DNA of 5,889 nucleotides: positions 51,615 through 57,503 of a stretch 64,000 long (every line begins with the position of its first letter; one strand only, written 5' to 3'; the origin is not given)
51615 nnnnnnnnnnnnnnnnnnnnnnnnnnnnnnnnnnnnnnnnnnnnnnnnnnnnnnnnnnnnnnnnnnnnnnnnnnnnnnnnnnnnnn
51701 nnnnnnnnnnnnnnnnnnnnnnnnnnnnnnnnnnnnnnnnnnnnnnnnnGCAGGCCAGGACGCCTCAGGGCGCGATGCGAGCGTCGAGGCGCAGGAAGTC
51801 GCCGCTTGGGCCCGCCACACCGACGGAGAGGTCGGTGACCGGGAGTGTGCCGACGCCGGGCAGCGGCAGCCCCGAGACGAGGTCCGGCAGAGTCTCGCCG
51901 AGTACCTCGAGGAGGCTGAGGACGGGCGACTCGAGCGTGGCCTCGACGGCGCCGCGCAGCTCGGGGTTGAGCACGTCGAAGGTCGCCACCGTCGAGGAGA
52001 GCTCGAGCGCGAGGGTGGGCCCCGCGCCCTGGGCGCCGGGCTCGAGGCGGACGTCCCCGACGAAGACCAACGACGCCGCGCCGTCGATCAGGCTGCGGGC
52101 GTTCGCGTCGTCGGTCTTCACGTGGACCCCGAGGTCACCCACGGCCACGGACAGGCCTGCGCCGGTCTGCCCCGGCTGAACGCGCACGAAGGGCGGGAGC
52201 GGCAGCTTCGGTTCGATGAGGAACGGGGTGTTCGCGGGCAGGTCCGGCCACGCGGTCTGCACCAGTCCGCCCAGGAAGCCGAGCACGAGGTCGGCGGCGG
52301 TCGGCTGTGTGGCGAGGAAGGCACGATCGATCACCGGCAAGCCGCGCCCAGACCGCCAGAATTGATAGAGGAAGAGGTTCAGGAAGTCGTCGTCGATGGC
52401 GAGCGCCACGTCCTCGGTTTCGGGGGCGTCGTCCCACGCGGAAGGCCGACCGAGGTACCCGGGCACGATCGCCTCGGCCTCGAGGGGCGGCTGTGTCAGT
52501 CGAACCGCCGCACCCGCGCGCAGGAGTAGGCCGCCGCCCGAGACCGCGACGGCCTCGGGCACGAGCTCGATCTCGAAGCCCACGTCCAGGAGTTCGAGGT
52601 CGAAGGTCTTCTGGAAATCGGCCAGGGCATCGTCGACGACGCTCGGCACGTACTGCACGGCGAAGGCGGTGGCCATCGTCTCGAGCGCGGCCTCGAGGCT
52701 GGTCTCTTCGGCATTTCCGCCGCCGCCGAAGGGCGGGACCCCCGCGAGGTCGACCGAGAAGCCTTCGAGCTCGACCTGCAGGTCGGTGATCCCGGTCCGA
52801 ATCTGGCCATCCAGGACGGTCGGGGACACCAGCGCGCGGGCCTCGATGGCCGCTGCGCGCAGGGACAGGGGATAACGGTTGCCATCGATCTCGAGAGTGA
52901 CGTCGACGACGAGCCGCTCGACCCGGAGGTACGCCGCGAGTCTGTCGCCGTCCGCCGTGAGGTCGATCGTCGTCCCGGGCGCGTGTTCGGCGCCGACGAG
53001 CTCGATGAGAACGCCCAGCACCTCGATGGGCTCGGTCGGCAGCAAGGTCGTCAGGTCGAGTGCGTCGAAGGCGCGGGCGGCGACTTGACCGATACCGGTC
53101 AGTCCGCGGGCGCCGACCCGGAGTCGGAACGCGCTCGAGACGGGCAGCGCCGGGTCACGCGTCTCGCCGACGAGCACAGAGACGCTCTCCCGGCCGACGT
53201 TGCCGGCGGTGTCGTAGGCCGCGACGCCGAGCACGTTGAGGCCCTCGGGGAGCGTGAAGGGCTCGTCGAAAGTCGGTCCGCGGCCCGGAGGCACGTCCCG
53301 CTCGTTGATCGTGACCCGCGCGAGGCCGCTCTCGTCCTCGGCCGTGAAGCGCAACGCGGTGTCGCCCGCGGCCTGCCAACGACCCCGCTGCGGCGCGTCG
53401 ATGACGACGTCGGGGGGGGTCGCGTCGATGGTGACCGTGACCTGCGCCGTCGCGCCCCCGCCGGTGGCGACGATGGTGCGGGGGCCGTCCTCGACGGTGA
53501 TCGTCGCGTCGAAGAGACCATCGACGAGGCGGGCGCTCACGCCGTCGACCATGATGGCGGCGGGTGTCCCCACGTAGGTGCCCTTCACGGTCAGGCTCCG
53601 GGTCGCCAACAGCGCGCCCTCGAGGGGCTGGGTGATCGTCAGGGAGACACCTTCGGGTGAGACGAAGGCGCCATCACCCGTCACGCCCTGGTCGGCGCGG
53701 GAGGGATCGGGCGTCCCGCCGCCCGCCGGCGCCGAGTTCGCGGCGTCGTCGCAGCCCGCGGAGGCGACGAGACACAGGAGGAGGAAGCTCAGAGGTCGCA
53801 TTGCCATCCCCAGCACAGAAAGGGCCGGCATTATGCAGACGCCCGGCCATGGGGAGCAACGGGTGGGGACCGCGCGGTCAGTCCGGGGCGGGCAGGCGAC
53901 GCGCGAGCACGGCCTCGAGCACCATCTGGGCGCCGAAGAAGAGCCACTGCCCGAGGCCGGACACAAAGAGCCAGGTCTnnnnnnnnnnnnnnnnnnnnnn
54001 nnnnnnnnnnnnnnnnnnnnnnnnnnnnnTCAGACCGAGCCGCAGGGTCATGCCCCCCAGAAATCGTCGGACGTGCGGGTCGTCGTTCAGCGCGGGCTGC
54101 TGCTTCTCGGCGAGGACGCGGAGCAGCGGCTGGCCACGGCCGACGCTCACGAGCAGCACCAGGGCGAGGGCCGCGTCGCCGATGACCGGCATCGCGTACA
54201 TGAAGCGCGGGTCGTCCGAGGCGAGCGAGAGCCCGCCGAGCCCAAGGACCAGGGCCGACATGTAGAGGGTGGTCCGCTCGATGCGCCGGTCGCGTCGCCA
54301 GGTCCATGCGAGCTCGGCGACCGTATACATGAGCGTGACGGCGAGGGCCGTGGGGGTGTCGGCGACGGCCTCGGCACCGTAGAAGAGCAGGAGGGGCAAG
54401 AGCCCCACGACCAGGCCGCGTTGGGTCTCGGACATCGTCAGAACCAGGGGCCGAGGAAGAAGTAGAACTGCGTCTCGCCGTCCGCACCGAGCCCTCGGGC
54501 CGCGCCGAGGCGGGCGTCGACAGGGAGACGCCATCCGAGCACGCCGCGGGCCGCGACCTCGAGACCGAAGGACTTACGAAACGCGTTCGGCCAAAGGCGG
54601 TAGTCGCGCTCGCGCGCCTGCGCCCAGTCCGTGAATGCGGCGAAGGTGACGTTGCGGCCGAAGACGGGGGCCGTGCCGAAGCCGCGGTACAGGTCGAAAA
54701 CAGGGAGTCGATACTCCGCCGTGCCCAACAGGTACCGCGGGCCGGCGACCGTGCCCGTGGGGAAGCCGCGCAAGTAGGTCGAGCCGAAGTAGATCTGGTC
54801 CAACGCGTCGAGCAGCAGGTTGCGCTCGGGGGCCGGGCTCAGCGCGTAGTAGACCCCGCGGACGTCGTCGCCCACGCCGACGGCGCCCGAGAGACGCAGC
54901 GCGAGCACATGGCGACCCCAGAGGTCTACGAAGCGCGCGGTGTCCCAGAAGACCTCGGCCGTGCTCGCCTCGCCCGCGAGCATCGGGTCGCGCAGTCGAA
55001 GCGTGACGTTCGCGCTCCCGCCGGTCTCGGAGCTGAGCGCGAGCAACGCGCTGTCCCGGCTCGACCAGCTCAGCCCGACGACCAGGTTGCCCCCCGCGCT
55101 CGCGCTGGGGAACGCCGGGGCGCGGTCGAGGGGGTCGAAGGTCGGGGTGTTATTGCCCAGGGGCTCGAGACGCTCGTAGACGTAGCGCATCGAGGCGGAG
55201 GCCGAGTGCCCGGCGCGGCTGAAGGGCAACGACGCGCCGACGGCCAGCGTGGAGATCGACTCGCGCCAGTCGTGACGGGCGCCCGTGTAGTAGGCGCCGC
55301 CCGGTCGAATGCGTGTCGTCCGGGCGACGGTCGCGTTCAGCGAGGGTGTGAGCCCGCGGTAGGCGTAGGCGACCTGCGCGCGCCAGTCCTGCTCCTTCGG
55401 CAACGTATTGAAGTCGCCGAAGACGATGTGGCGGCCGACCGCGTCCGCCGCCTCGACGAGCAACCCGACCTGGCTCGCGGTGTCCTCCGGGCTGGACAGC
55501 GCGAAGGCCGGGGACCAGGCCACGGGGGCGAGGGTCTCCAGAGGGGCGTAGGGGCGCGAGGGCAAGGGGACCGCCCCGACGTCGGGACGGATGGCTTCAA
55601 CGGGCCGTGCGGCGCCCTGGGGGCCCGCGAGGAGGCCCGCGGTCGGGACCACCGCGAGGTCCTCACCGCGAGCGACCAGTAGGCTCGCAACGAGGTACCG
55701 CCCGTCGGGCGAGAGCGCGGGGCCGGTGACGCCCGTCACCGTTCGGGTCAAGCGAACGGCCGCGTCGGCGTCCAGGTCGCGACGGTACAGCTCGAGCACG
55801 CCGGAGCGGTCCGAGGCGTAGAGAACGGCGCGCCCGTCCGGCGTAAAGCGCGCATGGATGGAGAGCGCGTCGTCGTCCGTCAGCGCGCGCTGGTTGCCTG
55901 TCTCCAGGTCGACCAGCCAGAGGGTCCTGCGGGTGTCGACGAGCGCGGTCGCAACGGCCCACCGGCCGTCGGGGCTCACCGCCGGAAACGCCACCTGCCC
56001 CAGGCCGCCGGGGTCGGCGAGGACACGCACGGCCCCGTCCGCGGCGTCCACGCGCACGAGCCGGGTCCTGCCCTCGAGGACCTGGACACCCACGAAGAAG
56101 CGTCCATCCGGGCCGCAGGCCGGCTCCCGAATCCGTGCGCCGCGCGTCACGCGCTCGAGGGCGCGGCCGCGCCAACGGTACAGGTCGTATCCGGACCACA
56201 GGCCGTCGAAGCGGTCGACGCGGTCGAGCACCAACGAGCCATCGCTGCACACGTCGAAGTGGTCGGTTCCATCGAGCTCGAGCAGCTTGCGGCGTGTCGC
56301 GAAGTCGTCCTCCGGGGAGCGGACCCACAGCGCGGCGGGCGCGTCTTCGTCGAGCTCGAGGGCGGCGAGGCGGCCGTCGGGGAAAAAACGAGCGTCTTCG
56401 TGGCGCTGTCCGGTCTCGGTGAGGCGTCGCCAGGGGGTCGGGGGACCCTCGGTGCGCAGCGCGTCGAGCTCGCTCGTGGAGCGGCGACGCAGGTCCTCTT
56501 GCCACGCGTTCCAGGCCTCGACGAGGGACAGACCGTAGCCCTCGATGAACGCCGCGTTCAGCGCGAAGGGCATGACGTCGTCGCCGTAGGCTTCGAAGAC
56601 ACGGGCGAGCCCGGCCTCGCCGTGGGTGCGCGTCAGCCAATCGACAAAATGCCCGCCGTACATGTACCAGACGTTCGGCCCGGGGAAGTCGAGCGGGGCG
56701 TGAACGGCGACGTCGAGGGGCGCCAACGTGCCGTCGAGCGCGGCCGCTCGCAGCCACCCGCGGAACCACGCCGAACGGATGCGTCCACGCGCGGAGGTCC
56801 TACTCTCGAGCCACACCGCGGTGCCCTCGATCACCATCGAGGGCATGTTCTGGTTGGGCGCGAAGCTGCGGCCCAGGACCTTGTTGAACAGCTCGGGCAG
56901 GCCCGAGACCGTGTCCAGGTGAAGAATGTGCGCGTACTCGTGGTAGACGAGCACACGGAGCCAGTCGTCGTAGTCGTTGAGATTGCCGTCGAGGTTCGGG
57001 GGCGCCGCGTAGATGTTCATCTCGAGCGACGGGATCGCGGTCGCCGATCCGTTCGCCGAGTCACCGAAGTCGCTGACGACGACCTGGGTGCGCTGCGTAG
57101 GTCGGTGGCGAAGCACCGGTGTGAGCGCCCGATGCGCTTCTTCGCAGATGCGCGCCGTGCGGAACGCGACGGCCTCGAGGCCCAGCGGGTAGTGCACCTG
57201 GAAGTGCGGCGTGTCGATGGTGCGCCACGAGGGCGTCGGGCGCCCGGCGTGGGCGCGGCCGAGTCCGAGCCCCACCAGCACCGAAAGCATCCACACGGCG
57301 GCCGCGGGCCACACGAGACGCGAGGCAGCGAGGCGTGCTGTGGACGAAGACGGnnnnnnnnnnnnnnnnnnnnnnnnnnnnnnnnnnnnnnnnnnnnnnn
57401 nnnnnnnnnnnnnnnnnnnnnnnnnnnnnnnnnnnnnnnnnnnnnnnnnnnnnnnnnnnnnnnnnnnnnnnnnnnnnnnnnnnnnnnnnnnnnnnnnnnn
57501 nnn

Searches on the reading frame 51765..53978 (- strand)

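Call 62: search_protein_families(library=pfam, proteins=[window:51765-53978:-], max_evalue=0.00001)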
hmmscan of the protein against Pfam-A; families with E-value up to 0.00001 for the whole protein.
window:51765-53978:- (737 aa): 1 family
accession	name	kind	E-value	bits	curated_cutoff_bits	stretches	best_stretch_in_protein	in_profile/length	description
PF09136.16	Glucodextran_B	-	1.1e-09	38.5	27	0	113-185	3-80/83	Glucodextranase, domain B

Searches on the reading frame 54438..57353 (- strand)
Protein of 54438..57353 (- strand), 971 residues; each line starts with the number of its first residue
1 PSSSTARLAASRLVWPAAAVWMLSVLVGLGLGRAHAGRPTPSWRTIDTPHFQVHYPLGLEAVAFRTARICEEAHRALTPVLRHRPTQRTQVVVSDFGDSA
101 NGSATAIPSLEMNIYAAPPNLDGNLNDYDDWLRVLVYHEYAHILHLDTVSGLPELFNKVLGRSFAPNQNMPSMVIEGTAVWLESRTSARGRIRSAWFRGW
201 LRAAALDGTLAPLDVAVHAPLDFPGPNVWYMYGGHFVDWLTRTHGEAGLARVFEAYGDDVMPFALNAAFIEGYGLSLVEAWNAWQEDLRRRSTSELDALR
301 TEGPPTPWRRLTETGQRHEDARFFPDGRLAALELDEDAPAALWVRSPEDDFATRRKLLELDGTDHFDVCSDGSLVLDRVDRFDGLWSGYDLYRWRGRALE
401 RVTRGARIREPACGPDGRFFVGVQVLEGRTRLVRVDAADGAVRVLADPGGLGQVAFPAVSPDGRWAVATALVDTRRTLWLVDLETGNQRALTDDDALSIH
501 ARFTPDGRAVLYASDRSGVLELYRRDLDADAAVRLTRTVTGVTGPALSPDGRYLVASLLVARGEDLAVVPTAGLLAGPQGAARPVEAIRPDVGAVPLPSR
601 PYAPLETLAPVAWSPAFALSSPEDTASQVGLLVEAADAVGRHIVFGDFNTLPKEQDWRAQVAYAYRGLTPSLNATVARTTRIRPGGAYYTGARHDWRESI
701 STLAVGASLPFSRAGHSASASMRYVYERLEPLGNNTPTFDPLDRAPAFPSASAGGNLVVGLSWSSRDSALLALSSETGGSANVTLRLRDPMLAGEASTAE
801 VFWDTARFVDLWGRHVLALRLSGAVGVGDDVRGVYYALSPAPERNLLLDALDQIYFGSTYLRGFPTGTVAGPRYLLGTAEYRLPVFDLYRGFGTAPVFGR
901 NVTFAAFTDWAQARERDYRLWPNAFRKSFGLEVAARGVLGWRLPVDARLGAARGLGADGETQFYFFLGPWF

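Call 62: search_protein_families(library=pfam, proteins=[window:54438-57353:-], max_evalue=0.00001)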
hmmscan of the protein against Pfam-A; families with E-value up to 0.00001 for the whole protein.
window:54438-57353:- (971 aa): 1 family
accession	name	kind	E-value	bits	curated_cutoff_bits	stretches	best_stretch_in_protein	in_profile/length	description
PF07676.18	PD40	-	6.7e-13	48.7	20.9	0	500-524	13-38/38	WD40-like Beta Propeller Repeat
